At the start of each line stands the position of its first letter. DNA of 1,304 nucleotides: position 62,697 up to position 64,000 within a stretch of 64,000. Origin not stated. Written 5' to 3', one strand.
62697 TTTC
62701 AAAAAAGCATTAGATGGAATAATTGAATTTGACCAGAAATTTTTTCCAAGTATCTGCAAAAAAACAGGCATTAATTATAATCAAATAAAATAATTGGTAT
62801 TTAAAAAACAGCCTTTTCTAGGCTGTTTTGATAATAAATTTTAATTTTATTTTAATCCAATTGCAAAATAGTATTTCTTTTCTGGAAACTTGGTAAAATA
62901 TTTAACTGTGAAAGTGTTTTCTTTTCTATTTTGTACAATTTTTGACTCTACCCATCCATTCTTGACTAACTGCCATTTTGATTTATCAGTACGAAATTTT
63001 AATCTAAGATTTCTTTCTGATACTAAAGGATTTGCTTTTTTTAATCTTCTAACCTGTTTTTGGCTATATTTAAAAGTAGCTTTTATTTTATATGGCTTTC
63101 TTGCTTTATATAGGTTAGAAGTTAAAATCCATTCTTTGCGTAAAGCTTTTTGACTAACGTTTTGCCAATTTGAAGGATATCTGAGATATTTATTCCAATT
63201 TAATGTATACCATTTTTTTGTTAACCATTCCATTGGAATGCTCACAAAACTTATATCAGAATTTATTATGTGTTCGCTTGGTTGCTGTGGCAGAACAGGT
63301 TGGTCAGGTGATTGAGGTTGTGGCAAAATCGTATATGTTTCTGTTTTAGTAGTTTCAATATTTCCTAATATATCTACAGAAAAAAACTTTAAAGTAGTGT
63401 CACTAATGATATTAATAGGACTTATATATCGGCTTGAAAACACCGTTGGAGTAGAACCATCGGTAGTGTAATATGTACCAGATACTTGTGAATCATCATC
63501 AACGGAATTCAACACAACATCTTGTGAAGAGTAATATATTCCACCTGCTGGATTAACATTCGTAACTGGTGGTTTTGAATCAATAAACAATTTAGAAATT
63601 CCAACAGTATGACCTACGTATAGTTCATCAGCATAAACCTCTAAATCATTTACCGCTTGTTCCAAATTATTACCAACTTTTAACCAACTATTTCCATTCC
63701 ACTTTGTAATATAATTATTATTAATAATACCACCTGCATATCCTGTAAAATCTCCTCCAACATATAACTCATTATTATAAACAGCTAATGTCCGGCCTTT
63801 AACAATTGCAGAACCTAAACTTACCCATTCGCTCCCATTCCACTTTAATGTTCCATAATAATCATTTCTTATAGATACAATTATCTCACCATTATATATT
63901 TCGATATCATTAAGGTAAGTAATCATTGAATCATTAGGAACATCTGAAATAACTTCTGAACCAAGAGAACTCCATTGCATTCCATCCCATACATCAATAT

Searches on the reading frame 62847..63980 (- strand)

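Call 108: search_protein_families(library=pfam, proteins=[window:62847-63980:-], max_evalue=0.0001)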
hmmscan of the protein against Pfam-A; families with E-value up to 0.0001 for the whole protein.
window:62847-63980:- (377 aa): 2 families
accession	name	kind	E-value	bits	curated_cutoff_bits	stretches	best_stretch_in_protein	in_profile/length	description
PF13290.12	CHB_HEX_C_1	-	2.8e-15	56.5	22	1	144-212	1-66/67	Chitobiase/beta-hexosaminidase C-terminal domain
PF13287.12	Fn3_assoc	-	1.4e-09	38.4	23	1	170-216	13-59/59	Fn3 associated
